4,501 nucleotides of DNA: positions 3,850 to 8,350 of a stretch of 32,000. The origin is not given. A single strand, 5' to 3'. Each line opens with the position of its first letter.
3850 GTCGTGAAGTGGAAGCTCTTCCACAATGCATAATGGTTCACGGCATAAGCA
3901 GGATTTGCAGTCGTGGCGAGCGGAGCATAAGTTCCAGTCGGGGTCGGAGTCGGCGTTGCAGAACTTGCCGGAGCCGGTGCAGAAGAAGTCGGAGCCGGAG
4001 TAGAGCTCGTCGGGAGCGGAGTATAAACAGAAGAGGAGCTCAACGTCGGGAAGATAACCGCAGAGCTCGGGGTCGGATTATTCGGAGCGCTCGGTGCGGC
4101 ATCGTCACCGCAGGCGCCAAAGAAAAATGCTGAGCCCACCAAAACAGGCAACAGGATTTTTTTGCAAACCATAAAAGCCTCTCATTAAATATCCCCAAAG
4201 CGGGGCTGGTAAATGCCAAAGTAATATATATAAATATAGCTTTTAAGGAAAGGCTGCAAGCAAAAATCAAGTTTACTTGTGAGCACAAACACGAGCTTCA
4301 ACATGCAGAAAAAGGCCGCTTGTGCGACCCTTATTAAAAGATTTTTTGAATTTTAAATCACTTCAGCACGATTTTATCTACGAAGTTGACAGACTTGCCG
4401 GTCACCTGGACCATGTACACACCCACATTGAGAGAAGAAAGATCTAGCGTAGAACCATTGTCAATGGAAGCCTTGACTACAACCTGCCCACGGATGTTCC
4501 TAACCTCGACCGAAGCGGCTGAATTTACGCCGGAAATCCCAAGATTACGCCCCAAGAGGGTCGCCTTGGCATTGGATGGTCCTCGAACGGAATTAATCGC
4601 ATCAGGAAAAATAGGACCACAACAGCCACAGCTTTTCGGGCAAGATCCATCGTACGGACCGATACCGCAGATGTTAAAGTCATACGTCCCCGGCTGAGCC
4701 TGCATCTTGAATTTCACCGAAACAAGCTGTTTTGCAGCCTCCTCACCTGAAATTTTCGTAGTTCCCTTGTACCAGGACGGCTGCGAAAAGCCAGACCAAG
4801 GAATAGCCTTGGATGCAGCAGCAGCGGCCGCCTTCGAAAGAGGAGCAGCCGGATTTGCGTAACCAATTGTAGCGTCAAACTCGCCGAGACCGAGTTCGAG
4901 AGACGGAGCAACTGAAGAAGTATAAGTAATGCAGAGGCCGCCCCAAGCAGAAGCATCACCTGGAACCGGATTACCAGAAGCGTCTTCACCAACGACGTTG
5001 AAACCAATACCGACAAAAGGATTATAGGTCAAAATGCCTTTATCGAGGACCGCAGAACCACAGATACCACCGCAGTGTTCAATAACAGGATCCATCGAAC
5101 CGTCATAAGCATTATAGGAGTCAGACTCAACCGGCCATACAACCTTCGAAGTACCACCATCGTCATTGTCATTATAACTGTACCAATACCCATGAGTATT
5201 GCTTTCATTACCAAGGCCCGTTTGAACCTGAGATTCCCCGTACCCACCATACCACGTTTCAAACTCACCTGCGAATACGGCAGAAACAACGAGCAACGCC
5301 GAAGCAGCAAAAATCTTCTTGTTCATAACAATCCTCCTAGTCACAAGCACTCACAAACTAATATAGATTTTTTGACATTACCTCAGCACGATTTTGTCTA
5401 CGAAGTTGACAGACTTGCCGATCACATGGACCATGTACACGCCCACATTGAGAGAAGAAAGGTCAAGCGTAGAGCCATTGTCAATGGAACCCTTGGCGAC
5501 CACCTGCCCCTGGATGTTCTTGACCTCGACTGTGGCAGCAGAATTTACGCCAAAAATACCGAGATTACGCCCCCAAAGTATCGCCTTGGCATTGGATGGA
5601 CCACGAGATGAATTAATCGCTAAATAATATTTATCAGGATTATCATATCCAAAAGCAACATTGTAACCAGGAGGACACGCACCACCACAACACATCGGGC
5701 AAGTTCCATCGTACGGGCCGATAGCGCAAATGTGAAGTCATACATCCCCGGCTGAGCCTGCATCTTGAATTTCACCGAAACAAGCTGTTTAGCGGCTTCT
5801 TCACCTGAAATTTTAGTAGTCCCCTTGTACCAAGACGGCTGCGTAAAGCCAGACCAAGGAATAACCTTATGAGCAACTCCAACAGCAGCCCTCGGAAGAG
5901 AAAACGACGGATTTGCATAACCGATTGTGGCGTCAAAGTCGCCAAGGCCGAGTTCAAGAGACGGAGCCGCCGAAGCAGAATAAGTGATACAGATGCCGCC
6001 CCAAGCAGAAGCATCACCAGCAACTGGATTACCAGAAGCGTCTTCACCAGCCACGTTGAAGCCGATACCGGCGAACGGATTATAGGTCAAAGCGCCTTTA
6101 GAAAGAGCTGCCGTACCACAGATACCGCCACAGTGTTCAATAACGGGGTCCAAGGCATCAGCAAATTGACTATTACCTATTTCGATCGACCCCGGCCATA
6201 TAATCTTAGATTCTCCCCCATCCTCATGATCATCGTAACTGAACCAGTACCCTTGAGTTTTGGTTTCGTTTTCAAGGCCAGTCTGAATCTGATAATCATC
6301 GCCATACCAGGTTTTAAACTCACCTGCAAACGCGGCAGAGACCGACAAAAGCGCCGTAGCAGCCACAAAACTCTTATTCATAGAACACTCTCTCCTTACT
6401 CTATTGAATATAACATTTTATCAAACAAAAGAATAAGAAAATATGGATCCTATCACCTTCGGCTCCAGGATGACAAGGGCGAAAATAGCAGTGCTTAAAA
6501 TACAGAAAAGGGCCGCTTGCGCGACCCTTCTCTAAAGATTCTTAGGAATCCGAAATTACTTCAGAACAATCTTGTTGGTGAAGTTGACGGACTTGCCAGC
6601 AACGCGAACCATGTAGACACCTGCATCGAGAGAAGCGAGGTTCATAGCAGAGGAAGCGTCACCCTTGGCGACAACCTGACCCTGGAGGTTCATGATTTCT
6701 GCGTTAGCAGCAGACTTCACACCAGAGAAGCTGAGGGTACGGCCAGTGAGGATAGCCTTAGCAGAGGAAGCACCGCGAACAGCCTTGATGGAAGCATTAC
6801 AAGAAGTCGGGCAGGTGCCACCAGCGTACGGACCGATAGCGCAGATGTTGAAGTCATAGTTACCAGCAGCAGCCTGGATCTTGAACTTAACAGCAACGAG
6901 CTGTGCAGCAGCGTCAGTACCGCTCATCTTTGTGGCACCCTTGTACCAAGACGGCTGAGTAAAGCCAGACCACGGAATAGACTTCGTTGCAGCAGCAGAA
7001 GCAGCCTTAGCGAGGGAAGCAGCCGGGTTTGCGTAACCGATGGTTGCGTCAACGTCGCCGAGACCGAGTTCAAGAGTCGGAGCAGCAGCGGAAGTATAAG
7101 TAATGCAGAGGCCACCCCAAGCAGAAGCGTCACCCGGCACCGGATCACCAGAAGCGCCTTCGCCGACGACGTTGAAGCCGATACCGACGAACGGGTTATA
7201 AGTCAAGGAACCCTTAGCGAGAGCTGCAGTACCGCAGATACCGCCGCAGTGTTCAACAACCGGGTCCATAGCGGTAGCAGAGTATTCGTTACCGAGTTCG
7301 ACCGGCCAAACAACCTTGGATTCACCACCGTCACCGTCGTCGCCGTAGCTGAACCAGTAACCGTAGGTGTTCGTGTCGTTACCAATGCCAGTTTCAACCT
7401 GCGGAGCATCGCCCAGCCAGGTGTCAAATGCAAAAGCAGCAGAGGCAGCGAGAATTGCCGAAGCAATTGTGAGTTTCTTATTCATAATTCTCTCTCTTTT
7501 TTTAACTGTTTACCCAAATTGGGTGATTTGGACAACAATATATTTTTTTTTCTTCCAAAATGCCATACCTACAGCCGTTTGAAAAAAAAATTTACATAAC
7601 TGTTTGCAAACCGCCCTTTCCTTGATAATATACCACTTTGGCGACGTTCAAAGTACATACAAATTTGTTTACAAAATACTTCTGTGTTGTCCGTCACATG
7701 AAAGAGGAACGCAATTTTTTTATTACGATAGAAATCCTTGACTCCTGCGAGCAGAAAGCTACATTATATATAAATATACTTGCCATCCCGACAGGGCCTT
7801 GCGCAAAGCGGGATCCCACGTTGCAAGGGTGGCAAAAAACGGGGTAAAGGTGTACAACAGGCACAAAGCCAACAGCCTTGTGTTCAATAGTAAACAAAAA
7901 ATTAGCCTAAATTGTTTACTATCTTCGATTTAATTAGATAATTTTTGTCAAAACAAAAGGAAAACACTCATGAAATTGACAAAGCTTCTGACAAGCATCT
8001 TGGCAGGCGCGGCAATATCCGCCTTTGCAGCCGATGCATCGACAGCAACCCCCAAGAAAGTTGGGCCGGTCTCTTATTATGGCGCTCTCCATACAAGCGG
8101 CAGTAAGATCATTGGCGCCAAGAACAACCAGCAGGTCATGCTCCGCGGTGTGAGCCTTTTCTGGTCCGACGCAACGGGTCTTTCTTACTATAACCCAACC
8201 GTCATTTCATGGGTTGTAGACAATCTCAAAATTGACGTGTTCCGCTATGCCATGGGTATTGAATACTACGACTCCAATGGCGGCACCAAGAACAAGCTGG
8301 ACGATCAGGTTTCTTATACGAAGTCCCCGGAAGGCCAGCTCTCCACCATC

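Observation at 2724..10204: Three tandem secreted paralogs of unknown function sandwiched between a GH8 and a GH5 cellulase: candidate cell-surface cellulose-capture or processing module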

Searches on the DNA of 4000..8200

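Call 90: search_rna_families(source=window, start=4000, end=8200, threshold=evalue, max_evalue=1)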
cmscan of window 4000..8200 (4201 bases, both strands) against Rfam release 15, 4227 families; matches with E-value up to 1: 0.
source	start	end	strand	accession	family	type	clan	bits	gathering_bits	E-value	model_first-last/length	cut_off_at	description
